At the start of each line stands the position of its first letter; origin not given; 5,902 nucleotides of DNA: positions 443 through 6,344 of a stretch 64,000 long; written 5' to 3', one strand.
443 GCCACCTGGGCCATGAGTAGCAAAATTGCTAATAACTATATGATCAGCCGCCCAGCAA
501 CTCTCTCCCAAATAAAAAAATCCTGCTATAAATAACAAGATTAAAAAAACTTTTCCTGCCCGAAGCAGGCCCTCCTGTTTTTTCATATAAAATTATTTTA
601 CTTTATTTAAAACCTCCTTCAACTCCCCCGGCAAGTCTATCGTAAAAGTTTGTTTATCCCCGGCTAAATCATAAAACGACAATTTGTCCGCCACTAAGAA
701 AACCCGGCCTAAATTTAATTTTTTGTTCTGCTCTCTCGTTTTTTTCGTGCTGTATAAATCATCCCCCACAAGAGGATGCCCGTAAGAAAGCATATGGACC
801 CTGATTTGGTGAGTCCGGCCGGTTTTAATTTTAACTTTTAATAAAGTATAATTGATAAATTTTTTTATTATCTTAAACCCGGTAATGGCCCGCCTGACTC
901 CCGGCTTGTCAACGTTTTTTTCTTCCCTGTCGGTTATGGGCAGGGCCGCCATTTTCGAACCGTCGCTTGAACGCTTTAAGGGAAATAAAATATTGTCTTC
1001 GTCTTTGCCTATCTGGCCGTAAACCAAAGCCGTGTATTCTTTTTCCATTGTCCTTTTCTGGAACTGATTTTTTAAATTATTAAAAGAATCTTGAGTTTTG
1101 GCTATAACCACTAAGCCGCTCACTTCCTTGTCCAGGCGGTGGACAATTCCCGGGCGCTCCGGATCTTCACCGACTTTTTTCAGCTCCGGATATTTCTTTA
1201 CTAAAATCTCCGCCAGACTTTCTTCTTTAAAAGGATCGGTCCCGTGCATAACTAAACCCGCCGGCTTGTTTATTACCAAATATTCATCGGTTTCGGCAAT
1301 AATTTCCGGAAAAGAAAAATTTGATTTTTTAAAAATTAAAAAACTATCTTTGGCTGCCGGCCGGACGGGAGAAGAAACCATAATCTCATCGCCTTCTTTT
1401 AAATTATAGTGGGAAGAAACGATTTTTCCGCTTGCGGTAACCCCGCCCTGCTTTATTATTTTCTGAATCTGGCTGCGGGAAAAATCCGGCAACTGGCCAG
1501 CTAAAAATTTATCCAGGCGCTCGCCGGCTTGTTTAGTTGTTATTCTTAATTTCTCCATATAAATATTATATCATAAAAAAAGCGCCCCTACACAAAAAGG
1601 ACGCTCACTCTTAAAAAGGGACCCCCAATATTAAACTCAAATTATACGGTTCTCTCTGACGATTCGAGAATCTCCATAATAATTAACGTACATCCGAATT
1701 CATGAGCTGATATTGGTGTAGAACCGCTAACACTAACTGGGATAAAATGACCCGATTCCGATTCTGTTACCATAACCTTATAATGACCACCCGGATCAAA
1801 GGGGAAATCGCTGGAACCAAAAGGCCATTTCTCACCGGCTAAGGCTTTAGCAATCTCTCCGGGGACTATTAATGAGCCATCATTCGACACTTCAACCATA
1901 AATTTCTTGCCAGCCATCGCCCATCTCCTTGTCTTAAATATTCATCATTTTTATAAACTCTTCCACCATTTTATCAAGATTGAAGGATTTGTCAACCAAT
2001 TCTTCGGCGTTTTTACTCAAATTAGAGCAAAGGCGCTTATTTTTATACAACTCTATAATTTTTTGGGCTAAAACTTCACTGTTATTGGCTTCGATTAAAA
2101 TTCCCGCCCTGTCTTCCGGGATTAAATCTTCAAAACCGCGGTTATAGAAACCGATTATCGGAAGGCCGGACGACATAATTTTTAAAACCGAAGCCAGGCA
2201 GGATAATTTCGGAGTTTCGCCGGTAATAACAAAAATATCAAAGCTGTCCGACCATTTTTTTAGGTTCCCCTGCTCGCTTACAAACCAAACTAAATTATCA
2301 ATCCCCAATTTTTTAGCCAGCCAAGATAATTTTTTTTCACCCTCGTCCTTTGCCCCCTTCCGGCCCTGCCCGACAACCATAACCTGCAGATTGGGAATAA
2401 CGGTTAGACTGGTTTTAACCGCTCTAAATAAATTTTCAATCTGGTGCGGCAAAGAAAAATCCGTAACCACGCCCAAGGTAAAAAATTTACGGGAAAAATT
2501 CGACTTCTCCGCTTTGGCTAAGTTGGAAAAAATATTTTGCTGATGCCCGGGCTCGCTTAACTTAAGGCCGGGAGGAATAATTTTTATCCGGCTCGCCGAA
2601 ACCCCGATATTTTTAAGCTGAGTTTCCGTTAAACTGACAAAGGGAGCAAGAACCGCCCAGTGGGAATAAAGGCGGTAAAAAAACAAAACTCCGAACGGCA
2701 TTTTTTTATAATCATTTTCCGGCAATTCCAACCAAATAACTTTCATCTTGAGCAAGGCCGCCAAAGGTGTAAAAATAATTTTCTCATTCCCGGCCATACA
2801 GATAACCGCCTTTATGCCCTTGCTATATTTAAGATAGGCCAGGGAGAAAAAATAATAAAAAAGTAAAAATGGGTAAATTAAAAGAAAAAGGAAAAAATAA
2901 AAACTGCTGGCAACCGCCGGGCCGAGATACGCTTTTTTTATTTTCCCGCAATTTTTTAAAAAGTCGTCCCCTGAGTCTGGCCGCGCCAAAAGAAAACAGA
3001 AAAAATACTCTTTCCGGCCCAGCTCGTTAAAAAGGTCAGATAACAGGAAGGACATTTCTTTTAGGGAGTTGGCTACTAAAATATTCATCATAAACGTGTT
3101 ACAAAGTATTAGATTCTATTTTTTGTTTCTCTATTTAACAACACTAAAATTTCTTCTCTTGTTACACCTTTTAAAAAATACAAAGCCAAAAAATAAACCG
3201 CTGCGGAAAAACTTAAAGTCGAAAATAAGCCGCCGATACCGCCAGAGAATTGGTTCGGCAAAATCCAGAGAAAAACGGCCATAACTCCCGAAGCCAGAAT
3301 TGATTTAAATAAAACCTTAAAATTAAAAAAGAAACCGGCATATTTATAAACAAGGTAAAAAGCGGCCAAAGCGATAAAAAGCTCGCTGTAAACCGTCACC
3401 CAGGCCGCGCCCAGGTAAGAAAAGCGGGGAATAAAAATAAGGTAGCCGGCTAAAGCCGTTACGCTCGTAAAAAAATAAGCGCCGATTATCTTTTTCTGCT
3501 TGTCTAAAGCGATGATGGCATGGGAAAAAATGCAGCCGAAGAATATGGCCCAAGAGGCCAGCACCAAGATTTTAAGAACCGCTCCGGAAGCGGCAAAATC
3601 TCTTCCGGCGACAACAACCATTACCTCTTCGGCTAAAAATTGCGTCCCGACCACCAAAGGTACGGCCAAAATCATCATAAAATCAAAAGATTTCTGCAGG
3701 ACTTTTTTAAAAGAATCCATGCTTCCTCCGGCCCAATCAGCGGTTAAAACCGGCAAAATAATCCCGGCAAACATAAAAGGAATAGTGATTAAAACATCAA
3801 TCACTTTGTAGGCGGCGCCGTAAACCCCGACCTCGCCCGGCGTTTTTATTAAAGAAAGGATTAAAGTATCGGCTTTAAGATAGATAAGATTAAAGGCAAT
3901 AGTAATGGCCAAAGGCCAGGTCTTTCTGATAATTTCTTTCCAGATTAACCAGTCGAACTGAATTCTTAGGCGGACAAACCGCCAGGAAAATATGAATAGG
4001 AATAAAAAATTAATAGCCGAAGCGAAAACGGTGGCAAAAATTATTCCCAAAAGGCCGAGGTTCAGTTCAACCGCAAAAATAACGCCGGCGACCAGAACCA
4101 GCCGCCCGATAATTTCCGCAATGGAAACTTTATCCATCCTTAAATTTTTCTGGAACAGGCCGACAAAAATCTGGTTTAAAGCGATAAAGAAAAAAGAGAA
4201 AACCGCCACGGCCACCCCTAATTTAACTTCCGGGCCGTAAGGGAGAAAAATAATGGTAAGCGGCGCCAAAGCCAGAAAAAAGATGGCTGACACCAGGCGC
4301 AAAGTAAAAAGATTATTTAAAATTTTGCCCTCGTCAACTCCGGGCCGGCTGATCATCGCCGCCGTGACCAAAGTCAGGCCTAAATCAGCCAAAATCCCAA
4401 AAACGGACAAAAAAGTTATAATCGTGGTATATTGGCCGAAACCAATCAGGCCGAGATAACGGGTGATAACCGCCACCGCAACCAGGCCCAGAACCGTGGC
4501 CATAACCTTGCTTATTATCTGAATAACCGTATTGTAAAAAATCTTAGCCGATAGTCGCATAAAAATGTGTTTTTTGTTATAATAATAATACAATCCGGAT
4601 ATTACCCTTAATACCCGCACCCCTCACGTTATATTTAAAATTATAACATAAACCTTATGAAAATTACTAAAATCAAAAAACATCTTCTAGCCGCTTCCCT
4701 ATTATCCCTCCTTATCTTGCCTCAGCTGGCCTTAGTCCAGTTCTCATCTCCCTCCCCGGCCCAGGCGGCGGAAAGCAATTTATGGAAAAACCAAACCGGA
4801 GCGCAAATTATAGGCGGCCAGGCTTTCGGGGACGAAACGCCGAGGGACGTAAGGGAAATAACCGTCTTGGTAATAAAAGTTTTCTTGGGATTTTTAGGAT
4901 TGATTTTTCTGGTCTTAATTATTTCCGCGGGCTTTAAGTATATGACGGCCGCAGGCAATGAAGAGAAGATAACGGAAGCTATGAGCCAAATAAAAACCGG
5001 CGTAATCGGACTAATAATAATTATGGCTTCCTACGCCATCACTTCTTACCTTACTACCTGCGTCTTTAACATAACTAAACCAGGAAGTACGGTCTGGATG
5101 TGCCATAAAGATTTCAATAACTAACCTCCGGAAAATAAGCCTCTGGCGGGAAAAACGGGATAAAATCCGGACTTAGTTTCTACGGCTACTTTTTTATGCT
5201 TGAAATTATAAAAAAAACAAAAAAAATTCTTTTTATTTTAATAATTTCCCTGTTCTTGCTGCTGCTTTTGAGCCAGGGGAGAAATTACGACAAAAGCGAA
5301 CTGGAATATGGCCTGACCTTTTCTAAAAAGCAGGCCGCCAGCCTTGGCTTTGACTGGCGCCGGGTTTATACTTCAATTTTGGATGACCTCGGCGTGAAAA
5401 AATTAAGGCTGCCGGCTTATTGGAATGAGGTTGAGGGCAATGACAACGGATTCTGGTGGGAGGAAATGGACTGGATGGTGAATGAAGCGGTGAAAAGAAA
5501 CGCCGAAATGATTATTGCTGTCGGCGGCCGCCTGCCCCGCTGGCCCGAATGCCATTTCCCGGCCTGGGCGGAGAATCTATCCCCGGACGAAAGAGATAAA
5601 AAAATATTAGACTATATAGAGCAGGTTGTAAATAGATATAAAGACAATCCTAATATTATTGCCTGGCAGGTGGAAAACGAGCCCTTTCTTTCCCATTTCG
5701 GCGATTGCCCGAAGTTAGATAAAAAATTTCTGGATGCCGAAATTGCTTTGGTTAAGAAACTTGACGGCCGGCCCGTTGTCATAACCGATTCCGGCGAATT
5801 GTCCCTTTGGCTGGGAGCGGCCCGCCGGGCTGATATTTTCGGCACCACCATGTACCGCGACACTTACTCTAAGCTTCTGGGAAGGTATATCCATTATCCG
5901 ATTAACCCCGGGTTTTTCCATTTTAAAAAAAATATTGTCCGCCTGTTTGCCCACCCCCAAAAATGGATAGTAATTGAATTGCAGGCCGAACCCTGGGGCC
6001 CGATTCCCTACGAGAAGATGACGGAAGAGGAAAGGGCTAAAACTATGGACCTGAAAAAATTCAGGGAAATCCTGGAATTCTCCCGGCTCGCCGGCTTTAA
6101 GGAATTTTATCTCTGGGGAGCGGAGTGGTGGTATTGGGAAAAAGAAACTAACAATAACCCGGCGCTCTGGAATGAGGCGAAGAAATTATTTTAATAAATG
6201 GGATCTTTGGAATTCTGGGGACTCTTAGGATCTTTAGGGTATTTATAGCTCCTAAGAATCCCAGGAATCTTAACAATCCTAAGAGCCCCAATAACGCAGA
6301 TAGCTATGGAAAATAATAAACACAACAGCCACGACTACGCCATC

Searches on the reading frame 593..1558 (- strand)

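Call 60: search_protein_families(library=pfam, proteins=[window:593-1558:-])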
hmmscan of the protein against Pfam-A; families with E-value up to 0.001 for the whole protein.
window:593-1558:- (321 aa): 2 families
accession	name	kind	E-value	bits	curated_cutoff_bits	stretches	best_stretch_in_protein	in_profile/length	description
PF00849.27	PseudoU_synth_2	-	3.9e-34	118.5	26.8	1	93-257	2-151/152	RNA pseudouridylate synthase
PF01479.30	S4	-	9.2e-11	41.8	22.8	1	13-59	1-48/48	S4 domain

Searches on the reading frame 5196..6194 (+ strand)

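Call 59: search_protein_families(library=pfam, proteins=[window:5196-6194:+])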
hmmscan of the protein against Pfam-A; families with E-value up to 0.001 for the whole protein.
window:5196-6194:+ (332 aa): 5 families
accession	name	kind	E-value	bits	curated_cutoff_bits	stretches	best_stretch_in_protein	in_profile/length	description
PF00150.24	Cellulase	-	1.9e-08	34.6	23.5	1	62-166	30-133/272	Cellulase (glycosyl hydrolase family 5)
PF00331.26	Glyco_hydro_10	-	4.7e-06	26.5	22.1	1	76-165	47-131/311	Glycosyl hydrolase family 10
PF02449.21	Glyco_hydro_42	-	1.5e-05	25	21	0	136-178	111-154/376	Beta-galactosidase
PF02836.23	Glyco_hydro_2_C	-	0.00039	20.1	21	1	125-216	98-173/302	Glycosyl hydrolases family 2, TIM barrel domain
PF13204.13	Apiosidase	-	0.00091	19.3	26.5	0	84-155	80-145/320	Apiosidase-like, catalytic domain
